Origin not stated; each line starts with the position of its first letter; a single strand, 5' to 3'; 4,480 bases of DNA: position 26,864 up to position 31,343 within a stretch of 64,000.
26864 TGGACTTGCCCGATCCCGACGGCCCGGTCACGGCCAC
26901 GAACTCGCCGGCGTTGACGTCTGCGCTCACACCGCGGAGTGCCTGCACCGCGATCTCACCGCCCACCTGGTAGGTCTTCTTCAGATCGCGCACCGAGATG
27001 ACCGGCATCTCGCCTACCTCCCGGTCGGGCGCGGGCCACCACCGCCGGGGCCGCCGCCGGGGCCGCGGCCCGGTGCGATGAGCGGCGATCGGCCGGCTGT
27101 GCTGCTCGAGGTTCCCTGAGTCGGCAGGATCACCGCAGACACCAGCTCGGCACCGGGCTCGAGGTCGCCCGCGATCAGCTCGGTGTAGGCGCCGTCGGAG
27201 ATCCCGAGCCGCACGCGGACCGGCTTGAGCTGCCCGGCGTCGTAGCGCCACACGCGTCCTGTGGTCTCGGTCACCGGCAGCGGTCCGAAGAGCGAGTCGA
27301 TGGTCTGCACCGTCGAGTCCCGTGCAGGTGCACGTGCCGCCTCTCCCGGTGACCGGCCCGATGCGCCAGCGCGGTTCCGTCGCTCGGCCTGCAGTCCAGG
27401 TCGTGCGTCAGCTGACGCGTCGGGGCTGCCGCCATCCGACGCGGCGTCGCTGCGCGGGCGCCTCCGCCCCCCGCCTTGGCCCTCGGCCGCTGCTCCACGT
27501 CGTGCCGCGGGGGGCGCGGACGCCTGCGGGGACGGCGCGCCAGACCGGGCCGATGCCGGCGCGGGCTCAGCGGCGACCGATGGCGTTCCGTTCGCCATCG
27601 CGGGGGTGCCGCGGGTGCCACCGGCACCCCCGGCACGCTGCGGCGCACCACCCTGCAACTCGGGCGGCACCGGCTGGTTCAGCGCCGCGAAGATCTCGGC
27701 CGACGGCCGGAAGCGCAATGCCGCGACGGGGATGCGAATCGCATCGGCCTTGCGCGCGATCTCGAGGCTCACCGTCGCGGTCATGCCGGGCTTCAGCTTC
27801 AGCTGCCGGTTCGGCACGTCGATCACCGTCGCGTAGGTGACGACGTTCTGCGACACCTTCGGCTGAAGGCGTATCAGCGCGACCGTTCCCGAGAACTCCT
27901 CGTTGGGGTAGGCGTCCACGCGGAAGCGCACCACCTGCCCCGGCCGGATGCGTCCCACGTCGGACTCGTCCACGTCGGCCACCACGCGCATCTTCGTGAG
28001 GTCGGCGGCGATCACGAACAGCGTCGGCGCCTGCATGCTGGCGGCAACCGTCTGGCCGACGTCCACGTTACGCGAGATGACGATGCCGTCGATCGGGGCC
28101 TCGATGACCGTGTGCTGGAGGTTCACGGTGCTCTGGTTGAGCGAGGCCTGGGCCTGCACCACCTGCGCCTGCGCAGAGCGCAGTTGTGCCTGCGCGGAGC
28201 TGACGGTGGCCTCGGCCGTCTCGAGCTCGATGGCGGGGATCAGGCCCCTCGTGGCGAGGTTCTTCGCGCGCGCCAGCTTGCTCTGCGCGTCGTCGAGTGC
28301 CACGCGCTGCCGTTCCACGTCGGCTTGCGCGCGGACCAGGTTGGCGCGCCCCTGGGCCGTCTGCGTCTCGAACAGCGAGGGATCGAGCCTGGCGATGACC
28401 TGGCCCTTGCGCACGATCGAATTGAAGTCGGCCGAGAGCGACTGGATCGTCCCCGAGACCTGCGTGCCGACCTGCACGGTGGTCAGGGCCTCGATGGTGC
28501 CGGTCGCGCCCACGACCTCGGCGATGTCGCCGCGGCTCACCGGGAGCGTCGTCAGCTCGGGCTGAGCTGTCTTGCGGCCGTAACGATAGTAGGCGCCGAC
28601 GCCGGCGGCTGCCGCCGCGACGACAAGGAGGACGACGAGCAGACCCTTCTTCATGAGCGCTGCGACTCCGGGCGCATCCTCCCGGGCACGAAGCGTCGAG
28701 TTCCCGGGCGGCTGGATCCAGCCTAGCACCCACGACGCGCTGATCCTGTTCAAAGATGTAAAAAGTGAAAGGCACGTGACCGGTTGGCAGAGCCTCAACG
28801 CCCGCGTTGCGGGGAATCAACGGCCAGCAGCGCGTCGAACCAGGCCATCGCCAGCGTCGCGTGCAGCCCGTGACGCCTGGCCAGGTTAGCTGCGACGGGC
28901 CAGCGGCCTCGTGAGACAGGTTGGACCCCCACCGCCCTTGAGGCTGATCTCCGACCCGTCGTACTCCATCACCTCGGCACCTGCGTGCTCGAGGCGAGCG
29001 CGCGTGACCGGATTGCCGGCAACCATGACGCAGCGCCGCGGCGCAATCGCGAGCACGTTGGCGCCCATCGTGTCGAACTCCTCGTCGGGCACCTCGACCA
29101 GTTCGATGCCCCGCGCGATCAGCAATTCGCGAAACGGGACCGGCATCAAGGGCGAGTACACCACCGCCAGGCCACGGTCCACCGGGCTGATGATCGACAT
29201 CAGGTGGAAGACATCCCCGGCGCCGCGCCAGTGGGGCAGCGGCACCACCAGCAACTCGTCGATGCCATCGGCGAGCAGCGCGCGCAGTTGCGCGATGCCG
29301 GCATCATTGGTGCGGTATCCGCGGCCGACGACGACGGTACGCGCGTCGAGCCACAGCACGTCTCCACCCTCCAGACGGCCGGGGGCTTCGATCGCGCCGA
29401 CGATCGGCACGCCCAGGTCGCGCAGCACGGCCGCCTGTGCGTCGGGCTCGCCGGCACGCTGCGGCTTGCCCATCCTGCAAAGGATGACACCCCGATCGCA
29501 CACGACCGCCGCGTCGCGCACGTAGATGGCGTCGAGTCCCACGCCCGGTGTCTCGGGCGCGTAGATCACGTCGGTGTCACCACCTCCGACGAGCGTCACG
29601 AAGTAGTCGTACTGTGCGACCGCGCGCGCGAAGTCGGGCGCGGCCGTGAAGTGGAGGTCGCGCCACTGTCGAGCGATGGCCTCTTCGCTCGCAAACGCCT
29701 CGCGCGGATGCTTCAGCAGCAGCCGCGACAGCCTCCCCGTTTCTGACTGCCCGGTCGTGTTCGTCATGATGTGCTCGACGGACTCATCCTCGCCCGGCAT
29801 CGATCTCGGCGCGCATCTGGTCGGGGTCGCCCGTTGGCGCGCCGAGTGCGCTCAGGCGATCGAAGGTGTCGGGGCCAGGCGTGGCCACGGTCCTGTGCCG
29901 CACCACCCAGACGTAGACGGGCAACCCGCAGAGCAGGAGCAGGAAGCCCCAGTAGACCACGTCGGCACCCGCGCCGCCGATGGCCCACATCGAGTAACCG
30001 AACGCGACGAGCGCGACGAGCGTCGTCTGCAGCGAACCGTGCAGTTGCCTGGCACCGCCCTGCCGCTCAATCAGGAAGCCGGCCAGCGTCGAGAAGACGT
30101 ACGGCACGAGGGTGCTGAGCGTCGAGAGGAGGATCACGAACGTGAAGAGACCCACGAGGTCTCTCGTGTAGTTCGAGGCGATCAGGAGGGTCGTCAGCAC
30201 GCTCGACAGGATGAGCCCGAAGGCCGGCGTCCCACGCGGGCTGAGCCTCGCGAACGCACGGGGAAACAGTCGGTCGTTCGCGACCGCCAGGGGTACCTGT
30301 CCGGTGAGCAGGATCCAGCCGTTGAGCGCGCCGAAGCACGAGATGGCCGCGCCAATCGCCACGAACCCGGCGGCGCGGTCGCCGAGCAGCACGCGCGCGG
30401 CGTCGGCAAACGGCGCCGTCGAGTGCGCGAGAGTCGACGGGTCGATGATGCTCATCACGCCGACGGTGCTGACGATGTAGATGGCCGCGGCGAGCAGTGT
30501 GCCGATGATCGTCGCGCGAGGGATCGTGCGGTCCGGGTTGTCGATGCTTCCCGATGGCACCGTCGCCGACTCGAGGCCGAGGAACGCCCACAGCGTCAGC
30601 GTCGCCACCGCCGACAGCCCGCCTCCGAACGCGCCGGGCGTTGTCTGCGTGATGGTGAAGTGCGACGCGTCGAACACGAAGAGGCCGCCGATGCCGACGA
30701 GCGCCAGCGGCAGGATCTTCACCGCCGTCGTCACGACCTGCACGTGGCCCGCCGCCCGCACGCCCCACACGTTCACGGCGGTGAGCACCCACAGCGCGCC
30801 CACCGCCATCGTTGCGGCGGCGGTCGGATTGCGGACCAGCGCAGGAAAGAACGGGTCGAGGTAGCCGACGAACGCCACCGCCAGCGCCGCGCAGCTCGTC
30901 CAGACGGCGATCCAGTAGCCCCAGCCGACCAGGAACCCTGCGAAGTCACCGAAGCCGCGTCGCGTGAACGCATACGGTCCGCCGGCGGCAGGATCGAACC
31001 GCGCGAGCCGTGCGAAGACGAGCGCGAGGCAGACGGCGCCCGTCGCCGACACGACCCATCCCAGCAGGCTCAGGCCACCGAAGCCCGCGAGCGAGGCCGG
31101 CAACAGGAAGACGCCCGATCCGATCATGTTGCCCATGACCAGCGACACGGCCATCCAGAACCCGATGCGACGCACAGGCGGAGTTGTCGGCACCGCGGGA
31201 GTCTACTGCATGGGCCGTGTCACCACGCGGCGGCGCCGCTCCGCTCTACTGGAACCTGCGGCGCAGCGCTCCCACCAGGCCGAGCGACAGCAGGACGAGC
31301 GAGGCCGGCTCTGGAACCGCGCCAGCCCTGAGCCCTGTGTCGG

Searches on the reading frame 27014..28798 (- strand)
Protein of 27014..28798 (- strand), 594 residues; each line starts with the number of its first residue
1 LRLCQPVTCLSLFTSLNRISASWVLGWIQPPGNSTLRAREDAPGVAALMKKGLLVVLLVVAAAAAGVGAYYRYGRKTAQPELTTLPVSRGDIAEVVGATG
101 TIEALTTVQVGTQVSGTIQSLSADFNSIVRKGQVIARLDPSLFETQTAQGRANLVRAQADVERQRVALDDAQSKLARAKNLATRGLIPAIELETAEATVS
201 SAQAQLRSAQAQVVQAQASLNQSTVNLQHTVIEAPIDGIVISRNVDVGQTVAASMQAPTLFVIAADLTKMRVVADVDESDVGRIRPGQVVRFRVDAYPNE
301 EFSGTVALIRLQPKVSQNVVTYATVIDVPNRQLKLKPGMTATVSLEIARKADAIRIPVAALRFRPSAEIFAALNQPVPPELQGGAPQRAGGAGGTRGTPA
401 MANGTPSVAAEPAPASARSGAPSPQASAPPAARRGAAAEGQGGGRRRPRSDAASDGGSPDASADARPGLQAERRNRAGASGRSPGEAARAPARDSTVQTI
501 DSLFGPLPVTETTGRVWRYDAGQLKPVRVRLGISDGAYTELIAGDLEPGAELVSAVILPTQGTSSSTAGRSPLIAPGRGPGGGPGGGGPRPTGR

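Call 84: search_protein_families(library=pfam, proteins=[window:27014-28798:-], max_evalue=0.000001)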
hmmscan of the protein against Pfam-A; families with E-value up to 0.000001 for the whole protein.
window:27014-28798:- (594 aa): 2 families
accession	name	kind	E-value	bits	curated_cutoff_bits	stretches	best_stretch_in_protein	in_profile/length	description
PF16576.10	HlyD_D23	-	4.8e-25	88.5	30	1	97-341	7-214/214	Barrel-sandwich domain of CusB or HlyD membrane-fusion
PF13437.12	HlyD_3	-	1.8e-12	48.3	22.2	1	231-338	1-106/106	HlyD family secretion protein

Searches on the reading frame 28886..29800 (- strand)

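Call 84: search_protein_families(library=pfam, proteins=[window:28886-29800:-], max_evalue=0.000001)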
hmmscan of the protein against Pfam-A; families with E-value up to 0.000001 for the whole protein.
window:28886-29800:- (304 aa): 2 families
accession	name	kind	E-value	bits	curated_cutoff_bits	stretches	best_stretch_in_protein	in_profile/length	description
PF02274.22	ADI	-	5.9e-23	81.9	22.8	2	92-219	125-261/377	Arginine deiminase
PF19420.4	DDAH_eukar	-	3.8e-07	30.1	23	1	58-300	26-290/291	N,N dimethylarginine dimethylhydrolase, eukaryotic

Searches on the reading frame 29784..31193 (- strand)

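Call 84: search_protein_families(library=pfam, proteins=[window:29784-31193:-], max_evalue=0.000001)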
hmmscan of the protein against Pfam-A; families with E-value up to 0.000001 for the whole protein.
window:29784-31193:- (469 aa): 2 families
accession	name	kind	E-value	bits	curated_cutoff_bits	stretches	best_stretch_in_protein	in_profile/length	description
PF13520.12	AA_permease_2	-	3.2e-50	171.8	27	1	10-399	1-395/427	Amino acid permease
PF00324.27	AA_permease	-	9.6e-32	110.7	24.6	1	17-372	4-378/470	Amino acid permease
